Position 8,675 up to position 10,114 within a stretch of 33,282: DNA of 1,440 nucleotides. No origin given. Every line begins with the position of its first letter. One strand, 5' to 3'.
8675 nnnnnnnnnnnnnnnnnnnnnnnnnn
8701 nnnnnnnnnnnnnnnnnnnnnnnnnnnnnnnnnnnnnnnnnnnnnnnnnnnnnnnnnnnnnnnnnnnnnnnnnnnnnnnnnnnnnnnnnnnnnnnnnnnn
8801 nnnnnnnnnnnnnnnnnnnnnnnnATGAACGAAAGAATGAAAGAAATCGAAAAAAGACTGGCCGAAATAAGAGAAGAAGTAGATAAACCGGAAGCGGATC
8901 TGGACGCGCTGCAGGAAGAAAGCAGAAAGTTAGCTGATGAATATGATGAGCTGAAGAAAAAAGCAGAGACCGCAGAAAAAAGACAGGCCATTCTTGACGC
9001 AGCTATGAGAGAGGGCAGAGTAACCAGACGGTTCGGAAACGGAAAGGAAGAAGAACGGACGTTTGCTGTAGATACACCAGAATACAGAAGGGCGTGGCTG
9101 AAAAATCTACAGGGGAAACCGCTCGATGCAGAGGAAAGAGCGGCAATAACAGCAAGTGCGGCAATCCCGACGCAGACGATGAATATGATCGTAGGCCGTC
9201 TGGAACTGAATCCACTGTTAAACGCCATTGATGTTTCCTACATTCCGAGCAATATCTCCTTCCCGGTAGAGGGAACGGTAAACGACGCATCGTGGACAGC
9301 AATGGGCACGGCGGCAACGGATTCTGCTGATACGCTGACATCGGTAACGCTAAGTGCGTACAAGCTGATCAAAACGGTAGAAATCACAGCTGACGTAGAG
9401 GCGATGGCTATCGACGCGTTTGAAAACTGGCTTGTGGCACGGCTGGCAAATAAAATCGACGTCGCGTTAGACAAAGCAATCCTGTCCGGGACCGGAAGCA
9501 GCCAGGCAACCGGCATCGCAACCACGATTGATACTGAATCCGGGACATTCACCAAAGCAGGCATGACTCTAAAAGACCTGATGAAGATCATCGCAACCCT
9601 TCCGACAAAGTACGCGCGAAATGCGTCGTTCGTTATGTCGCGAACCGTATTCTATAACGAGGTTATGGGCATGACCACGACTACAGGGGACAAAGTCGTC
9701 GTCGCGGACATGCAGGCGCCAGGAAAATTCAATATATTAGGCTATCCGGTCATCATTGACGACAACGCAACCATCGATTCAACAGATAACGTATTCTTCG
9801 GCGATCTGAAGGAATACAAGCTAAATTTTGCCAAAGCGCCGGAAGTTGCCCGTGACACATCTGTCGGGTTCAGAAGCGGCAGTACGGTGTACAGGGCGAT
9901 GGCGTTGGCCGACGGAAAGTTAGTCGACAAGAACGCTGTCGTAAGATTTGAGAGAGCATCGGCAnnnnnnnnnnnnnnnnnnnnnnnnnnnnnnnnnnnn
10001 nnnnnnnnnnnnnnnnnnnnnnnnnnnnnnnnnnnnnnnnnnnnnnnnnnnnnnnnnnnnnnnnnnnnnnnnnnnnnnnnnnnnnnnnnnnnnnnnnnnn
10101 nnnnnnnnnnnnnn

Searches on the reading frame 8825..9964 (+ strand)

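Call 62: search_protein_families(library=pfam, proteins=[window:8825-9964:+], max_evalue=0.001)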
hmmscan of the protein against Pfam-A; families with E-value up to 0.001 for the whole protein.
window:8825-9964:+ (380 aa): 2 families
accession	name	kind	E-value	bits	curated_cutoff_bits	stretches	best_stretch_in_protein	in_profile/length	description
PF05065.19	Phage_capsid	-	2.1e-38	132.8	24.2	1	113-374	4-277/280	Phage capsid family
PF06419.17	COG6_N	-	0.00038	21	27.4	1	2-59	39-96/114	Conserved oligomeric complex COG6, N-terminal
